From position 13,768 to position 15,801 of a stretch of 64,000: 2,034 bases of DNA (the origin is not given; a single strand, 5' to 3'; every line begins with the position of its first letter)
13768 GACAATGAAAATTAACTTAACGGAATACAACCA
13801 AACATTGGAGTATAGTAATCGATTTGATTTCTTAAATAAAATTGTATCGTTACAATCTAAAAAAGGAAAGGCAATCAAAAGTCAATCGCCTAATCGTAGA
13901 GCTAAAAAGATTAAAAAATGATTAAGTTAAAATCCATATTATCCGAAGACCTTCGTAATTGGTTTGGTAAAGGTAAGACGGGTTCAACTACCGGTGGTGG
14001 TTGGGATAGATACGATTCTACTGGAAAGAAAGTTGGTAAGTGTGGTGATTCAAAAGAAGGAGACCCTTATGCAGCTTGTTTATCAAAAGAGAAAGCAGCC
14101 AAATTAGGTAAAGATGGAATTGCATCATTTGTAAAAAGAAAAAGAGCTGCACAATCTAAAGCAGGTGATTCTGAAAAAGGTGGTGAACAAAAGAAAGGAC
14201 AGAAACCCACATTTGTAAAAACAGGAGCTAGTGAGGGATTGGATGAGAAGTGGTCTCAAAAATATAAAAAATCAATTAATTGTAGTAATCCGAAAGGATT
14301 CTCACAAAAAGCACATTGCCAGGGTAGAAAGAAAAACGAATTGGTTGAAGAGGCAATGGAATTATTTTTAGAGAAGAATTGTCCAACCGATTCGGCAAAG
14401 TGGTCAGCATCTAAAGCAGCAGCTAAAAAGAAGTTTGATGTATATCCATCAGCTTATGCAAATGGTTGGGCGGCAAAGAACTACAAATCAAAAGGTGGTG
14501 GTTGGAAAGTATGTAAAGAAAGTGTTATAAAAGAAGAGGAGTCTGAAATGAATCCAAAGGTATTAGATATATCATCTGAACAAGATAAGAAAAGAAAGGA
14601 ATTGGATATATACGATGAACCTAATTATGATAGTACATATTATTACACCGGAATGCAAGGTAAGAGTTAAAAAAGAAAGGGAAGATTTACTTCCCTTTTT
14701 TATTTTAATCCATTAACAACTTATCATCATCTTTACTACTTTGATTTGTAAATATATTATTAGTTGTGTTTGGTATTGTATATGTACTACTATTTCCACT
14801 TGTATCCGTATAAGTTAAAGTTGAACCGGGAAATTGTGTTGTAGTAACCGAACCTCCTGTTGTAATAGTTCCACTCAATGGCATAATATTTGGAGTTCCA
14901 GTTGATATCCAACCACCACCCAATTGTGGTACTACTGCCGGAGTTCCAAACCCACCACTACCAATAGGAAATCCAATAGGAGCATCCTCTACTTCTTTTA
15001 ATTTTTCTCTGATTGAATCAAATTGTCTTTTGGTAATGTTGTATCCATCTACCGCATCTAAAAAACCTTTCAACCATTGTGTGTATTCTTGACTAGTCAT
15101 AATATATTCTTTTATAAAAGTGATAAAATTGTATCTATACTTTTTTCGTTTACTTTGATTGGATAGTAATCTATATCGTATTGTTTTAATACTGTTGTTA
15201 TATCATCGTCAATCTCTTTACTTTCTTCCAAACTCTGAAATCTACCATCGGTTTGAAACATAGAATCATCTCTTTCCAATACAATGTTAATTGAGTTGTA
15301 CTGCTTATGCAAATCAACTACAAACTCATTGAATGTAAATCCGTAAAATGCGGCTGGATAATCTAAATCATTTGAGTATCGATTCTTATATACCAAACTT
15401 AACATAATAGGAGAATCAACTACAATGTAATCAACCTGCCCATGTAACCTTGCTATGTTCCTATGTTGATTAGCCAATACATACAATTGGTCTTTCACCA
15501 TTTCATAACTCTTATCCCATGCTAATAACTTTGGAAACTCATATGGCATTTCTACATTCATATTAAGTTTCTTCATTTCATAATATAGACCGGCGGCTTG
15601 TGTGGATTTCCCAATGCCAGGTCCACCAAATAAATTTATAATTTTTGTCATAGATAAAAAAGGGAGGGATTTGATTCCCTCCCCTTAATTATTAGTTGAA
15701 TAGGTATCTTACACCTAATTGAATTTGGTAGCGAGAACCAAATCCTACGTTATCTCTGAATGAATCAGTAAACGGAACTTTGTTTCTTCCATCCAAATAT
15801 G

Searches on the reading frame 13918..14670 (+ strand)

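Call 86: search_protein_families(library=phrogs, proteins=[window:13918-14670:+], max_evalue=0.00001)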
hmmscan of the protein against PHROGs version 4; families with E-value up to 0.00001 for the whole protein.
window:13918-14670:+ (250 aa): 1 family
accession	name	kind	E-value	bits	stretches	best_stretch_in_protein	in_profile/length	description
phrog_27331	-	unknown function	4.2e-06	28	1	163-192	6-35/50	-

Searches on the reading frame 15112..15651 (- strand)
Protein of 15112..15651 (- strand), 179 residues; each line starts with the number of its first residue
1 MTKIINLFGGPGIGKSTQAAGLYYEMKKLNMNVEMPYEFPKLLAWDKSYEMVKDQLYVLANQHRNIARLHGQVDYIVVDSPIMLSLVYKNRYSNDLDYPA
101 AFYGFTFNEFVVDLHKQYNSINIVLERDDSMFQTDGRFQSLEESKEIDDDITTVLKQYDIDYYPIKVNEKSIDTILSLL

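Call 86: search_protein_families(library=phrogs, proteins=[window:15112-15651:-], max_evalue=0.00001)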
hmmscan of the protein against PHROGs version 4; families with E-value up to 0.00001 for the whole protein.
window:15112-15651:- (179 aa): 1 family
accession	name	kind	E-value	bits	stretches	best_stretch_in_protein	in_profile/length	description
phrog_2107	-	other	1.2e-16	62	1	2-175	3-187/201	thymidylate kinase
